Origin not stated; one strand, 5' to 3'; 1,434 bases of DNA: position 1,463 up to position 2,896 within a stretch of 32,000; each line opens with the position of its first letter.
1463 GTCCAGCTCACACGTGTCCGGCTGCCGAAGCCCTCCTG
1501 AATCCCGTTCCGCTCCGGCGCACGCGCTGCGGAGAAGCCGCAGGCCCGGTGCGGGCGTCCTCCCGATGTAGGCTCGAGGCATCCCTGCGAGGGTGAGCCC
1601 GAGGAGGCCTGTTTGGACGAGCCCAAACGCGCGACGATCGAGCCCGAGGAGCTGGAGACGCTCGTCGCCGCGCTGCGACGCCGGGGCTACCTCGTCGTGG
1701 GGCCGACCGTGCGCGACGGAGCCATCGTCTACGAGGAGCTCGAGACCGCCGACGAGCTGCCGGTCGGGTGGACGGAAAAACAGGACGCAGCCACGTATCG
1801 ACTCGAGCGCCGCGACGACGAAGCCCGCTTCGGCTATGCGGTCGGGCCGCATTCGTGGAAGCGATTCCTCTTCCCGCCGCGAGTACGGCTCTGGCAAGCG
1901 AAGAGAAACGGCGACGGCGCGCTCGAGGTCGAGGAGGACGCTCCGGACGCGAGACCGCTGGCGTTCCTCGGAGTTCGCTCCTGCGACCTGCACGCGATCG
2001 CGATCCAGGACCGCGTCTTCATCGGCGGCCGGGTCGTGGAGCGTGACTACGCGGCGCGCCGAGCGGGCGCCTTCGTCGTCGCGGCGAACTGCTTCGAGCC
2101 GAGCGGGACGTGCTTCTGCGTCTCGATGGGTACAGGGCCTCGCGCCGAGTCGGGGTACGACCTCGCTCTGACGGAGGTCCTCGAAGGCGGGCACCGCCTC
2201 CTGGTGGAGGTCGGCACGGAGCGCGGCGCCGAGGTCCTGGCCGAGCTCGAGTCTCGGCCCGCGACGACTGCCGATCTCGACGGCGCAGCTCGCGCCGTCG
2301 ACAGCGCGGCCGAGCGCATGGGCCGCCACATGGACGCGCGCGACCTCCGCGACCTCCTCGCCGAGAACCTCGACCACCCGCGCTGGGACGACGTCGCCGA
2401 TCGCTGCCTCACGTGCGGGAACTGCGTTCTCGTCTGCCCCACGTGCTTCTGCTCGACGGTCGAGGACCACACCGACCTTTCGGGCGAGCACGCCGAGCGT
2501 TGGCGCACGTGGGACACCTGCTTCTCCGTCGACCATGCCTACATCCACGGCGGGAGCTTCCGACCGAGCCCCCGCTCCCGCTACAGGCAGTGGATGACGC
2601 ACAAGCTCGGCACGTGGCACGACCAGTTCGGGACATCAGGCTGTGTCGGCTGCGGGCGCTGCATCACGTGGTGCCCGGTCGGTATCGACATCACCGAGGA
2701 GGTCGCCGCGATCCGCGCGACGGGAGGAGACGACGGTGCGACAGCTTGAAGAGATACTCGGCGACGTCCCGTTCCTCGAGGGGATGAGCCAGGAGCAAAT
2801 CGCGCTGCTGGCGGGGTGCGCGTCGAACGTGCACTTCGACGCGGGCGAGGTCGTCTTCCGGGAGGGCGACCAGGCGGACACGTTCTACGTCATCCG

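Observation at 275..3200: Adenylate cyclase next to a hydrogenase operon that carries an embedded HTH-less cNMP-binding protein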

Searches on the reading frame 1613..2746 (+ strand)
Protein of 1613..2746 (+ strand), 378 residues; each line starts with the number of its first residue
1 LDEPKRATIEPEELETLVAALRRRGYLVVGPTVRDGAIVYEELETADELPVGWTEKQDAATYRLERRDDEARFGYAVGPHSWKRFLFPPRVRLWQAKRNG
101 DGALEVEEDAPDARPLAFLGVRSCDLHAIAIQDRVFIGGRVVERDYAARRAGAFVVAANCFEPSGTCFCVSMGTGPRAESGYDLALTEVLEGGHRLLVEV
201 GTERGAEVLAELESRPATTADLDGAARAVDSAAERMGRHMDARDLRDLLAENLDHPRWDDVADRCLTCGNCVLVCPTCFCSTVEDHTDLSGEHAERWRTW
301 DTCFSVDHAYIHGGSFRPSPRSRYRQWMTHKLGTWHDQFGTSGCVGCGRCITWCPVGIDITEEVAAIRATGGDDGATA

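Call 3: search_protein_families(library=pfam, proteins=[window:1613-2746:+], max_evalue=0.01)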
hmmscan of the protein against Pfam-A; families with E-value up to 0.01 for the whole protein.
window:1613-2746:+ (378 aa): 15 families
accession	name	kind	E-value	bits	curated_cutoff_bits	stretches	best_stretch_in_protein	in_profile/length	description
PF17179.9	Fer4_22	-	8e-33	113.6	27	1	264-358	1-95/95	4Fe-4S dicluster domain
PF13746.11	Fer4_18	-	1.4e-08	35.4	27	1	331-362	48-79/114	4Fe-4S dicluster domain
PF13534.11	Fer4_17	-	2.1e-08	35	22.2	1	250-277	31-58/61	4Fe-4S dicluster domain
PF13183.11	Fer4_8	-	2.7e-08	34.7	27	2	262-358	2-68/68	4Fe-4S dicluster domain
PF13187.11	Fer4_9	-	5.1e-08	33.3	27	1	263-277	35-49/52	4Fe-4S dicluster domain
PF12838.12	Fer4_7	-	6.2e-08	33.4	27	2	338-358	32-52/52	4Fe-4S dicluster domain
PF13237.11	Fer4_10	-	1.9e-07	31.3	25.5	1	341-363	6-31/53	4Fe-4S dicluster domain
PF12797.12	Fer4_2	-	3.8e-07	30.1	24.5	2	341-356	7-22/22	4Fe-4S binding domain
PF25160.1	LdpA_Fe-S-bd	-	9e-07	29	27.6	1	341-358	25-42/49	LdpA Fe-S cluster-binding domain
PF12837.12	Fer4_6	-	1.9e-05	24.8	25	1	262-277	6-21/24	4Fe-4S binding domain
PF00037.32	Fer4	-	2.4e-05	24.4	21.1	1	262-277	5-20/24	4Fe-4S binding domain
PF14697.11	Fer4_21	-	4.6e-05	23.9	35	0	341-356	38-53/59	4Fe-4S dicluster domain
PF12798.12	Fer4_3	-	0.0018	19.4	27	1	344-358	1-15/15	4Fe-4S binding domain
PF13484.11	Fer4_16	-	0.0022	19.2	30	0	344-358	2-16/66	4Fe-4S double cluster binding domain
PF12800.12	Fer4_4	-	0.0055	17.4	24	0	342-357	2-17/17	4Fe-4S binding domain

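Call 6: search_protein_families(library=ncbifam, proteins=[window:1613-2746:+], max_evalue=0.001)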
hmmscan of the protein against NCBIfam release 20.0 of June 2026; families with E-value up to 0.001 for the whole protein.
window:1613-2746:+ (378 aa): 13 families
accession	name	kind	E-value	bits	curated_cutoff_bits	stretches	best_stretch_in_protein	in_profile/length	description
NF040833.1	sulfhyd_HydB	equivalog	2.4e-47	161.5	750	1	73-367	48-335/367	NADPH-dependent hydrogenase/sulfhydrogenase 1 subunit beta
NF040829.1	sulfhyd_ShyB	equivalog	3.1e-44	151.3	690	1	68-365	42-327/334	NAD(P)-dependent hydrogenase/sulfhydrogenase 2 subunit beta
TIGR02910.1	sulfite_red_A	equivalog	1.6e-32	113.1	323.15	1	118-365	92-324/334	anaerobic sulfite reductase subunit AsrA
TIGR02745.1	ccoG_rdxA_fixG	equivalog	1e-05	24.7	316.7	1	337-361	225-250/435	cytochrome c oxidase accessory protein CcoG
TIGR02512.1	FeFe_hydrog_A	subfamily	1.7e-05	23.9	405.95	0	336-358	44-66/375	[FeFe] hydrogenase, group A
NF040864.1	HgcB_ferredoxin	equivalog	4.1e-05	23.3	99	0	341-360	13-32/93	mercury methylation ferredoxin HgcB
NF038196.1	ferrodoxin_EFR1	subfamily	4.2e-05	23.7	75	0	341-357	183-199/242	EFR1 family ferrodoxin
NF004537.0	PRK05888.1-3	equivalog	9.6e-05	22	163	0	264-285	114-135/204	NADH-quinone oxidoreductase subunit NuoI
NF040763.1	FeFe_hydrog_A6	exception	9.7e-05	20.9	765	0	334-358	180-204/571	NADH-dependent [FeFe] hydrogenase, group A6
TIGR01971.1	NuoI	subfamily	0.00017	21.2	113.05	0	263-282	81-100/121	NADH-quinone oxidoreductase, chain I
NF007205.0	PRK09626.1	equivalog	0.00038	20.4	93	0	254-296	9-50/105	2-oxoglutarate-acceptor oxidoreductase subunit OorD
NF005745.0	PRK07569.1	equivalog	0.00071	19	333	0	245-278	174-205/238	bidirectional hydrogenase complex protein HoxU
NF005503.0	PRK07118.1-2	equivalog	0.00092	18.5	252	0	262-277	166-181/292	RnfABCDGE type electron transport complex subunit B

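Call 35: search_dna_similar(query=window:1613-2746:+, collection=plasmids, mode=protein, max_evalue=1e-10, max_rows=60)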
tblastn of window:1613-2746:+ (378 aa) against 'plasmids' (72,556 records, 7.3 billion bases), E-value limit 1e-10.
Records with a match: 52; places in all: 53; records where one place covers at least 80% of the query: 32.
Best place of each record, by identity: 60-80% 4; <60% 48.
By first word of the organism name: Escherichia 17; Clostridium 9; Rhodococcus 6; Streptomyces 5; Paraclostridium 3; Burkholderia 2; Cetobacterium 2; Paraburkholderia 1; Pandoraea 1; Salmonella 1; and 5 more.
By predicted mobility (MOB-suite, as given by PLSDB): non-mobilizable 30; conjugative 16; mobilizable 6.
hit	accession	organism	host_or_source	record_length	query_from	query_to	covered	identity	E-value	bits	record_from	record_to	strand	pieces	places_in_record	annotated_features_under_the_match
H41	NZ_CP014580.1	Paraburkholderia phytofirmans OLGA172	-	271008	6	370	97%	60.4%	5e-139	444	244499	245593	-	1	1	4Fe-4S dicluster domain-containing protein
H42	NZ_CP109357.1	Streptomyces sp. NBC_01562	-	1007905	14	367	94%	60.4%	7e-129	414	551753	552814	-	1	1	record has no annotation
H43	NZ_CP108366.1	Streptomyces sp. NBC_01340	-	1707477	14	367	94%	60.4%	7e-129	414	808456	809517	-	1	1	none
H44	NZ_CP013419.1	Burkholderia savannae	soil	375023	14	370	94%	59.8%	2e-137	439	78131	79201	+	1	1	4Fe-4S dicluster domain-containing protein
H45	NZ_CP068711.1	Burkholderia thailandensis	soil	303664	5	369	97%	58.2%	2e-132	425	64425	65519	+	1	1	4Fe-4S dicluster domain-containing protein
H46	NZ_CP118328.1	Rhodococcus sp. DK17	pure culture,crude oil-contaminated soil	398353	14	367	94%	58.6%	9e-122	394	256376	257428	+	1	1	4Fe-4S dicluster domain-containing protein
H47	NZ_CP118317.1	Rhodococcus sp. DK180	pure culture,crude oil-contaminated soil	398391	14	367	94%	58.6%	9e-122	394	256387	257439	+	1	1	4Fe-4S dicluster domain-containing protein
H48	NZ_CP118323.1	Rhodococcus sp. DK176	pure culture,crude oil-contaminated soil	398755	14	367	94%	58.6%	9e-122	394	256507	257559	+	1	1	4Fe-4S dicluster domain-containing protein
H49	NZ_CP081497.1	Streptomyces sp. BHT-5-2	whole organism,plant soil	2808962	3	375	99%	55.6%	5e-121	392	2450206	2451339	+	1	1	none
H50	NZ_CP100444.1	Streptomyces rimosus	pure culture,OTC cluster deletion ...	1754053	12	369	95%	55.6%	1e-110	362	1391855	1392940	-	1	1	record has no annotation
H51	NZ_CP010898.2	Pandoraea vervacti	bacteria,uncultivated field soil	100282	5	369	97%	53.7%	7e-123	397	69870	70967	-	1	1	4Fe-4S dicluster domain-containing protein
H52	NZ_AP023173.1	Rhodococcus qingshengii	-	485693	5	371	97%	50.1%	5e-105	346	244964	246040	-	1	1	4Fe-4S dicluster domain-containing protein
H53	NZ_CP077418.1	Rhodococcus qingshengii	pure culture,oil-contaminated water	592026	5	371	97%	50.1%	5e-105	346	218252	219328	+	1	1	4Fe-4S dicluster domain-containing protein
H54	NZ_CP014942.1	Rhodococcus sp. BH4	cell culture,sludge of membrane ...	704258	5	371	97%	50.1%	5e-105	346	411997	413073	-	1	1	4Fe-4S dicluster domain-containing protein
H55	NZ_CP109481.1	Streptomyces sp. NBC_01450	-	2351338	92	367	73%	62.6%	5e-101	335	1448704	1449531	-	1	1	none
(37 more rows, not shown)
